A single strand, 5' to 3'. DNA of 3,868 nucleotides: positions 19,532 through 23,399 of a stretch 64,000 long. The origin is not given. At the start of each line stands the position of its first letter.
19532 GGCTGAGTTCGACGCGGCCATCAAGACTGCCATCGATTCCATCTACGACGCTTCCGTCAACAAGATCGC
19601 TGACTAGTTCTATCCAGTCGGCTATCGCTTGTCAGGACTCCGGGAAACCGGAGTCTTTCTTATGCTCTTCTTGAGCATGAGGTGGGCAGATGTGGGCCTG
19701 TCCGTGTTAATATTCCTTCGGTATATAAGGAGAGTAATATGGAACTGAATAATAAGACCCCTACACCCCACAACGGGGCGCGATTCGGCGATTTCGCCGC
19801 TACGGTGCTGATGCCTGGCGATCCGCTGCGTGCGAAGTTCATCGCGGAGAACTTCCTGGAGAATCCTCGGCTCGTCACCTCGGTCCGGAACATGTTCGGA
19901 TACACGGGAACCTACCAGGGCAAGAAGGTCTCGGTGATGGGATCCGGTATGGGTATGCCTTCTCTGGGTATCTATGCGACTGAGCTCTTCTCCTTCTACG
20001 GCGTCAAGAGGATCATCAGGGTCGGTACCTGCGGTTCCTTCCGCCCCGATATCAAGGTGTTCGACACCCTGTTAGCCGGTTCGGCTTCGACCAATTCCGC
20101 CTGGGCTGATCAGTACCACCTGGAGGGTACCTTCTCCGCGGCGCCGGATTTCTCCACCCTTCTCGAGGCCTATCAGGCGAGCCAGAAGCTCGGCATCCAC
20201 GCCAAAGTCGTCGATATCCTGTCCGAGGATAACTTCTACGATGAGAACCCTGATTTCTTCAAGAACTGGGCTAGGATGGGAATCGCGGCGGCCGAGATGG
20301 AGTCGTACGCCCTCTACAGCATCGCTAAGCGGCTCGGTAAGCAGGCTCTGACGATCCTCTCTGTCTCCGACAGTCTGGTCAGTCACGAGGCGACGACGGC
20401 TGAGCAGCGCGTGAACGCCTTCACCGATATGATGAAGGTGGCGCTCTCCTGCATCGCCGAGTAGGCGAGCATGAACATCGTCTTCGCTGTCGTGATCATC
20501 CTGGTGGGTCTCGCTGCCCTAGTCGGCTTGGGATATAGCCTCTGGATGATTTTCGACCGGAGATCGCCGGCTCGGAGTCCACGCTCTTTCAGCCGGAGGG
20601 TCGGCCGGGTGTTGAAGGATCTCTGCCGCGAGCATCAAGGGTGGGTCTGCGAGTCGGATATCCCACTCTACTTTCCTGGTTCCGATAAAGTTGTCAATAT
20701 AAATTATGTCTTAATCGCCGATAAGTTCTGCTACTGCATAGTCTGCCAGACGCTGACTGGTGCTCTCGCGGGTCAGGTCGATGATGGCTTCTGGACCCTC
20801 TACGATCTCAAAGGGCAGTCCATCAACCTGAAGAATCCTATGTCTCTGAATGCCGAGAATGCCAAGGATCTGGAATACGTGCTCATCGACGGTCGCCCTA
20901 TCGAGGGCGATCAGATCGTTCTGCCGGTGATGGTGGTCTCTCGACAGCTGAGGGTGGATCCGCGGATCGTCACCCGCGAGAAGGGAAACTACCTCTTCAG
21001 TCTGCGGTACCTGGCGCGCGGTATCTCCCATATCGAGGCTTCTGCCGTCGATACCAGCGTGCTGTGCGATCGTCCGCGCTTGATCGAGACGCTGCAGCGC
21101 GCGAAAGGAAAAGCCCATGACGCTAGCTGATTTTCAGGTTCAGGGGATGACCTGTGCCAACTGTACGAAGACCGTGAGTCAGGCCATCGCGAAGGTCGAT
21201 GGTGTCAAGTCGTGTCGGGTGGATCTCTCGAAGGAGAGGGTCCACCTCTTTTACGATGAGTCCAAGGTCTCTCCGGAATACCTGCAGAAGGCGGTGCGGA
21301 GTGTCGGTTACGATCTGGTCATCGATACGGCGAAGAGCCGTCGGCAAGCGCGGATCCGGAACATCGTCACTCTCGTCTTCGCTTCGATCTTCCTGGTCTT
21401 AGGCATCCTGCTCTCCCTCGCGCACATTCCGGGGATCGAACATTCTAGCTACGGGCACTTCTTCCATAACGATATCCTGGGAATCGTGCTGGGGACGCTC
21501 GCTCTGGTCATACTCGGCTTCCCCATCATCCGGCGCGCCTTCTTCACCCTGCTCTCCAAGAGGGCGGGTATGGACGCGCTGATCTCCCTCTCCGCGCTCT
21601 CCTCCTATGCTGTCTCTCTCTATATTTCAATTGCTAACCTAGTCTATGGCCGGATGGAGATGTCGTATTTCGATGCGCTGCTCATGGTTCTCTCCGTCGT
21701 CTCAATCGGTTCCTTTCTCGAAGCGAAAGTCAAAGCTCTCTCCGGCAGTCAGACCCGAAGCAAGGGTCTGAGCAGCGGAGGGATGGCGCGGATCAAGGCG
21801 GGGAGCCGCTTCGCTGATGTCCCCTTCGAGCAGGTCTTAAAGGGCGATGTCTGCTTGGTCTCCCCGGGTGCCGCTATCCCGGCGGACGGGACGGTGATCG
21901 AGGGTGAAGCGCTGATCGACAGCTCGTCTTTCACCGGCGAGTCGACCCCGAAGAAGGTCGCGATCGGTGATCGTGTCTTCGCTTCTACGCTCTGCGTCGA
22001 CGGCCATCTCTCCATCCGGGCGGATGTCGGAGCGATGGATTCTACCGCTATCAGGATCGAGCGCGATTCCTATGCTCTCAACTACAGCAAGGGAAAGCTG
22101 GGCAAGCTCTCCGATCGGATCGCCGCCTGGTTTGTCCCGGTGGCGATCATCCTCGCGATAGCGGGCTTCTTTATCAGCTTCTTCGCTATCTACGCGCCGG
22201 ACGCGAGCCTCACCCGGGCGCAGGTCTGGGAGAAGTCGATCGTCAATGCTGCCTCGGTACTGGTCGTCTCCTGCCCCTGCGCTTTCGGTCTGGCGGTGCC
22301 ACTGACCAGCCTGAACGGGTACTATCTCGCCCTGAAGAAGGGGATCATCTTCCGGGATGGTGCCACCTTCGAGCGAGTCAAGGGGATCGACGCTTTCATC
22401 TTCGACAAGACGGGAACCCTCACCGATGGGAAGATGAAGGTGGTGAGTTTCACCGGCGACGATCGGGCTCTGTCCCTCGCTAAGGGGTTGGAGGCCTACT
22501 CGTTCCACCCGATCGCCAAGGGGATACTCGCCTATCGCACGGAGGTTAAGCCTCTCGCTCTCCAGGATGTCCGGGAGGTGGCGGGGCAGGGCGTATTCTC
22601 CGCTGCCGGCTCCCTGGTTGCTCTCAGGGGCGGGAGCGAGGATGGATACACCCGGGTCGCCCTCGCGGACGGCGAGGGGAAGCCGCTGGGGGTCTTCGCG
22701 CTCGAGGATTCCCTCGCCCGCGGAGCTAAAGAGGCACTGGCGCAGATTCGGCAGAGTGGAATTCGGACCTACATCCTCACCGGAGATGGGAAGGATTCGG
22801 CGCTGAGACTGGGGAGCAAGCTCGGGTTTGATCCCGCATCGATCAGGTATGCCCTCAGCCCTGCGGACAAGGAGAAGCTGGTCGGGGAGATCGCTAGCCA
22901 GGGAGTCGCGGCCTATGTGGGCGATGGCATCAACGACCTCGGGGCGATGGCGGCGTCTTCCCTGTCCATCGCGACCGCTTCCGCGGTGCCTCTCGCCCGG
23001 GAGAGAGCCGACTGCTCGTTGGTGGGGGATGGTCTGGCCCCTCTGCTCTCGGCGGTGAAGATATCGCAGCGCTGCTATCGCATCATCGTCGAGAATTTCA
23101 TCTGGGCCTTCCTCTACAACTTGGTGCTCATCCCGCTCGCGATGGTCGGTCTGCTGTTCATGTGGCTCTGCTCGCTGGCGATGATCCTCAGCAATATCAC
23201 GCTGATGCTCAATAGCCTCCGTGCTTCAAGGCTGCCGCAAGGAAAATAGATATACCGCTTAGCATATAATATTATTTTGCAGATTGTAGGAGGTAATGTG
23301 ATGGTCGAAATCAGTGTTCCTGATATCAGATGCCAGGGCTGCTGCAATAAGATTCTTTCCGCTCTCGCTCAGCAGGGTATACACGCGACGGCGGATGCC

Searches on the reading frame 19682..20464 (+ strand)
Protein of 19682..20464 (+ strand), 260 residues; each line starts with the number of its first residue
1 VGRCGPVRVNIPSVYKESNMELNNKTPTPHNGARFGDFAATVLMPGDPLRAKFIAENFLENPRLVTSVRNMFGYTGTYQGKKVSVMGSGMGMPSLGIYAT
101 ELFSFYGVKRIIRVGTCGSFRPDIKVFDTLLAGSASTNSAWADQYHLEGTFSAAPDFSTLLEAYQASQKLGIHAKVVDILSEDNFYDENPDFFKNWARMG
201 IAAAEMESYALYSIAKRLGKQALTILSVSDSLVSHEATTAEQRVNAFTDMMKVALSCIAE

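Call 47: search_protein_families(library=pfam, proteins=[window:19682-20464:+], max_evalue=0.00001)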
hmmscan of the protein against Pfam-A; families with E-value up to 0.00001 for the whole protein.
window:19682-20464:+ (260 aa): 1 family
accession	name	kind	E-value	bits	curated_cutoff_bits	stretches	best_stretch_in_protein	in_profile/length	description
PF01048.26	PNP_UDP_1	-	7.7e-35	120.8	25.1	1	42-252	3-218/233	Phosphorylase superfamily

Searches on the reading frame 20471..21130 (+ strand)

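Call 47: search_protein_families(library=pfam, proteins=[window:20471-21130:+], max_evalue=0.00001)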
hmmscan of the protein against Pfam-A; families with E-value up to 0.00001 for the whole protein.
window:20471-21130:+ (219 aa): 1 family
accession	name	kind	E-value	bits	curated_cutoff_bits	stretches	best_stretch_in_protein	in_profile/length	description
PF08378.17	NERD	-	1.8e-06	28.9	22.1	1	42-144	7-98/111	Nuclease-related domain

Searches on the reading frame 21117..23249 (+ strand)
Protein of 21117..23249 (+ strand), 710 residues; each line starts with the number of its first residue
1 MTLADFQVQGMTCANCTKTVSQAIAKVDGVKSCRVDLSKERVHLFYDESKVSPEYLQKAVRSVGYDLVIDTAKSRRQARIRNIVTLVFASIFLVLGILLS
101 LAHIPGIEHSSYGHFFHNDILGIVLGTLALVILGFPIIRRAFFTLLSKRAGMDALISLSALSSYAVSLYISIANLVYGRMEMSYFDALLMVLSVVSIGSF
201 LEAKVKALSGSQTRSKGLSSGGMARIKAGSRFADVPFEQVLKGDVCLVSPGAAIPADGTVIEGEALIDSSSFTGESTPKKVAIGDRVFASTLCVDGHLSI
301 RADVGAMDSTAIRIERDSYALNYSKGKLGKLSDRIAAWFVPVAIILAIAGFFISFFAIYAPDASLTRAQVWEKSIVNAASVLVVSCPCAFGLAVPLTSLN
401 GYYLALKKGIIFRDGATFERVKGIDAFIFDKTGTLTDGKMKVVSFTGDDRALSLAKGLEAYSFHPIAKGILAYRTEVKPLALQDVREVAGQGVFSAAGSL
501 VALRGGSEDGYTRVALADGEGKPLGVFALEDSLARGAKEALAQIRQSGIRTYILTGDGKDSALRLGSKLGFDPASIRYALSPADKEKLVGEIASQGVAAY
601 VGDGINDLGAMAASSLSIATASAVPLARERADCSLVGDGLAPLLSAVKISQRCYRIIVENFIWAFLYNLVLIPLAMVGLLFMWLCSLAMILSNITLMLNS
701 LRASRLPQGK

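Call 47: search_protein_families(library=pfam, proteins=[window:21117-23249:+], max_evalue=0.00001)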
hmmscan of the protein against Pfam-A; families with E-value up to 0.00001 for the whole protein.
window:21117-23249:+ (710 aa): 3 families
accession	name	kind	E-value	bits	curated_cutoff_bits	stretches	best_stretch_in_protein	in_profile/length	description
PF00122.25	E1-E2_ATPase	-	3e-37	128.3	28.1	1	224-405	7-178/181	E1-E2 ATPase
PF00702.32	Hydrolase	-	6.8e-25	89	26.4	1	424-613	1-189/191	haloacid dehalogenase-like hydrolase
PF00403.32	HMA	-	2.7e-14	53.7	24.8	1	6-66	2-62/62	Heavy-metal-associated domain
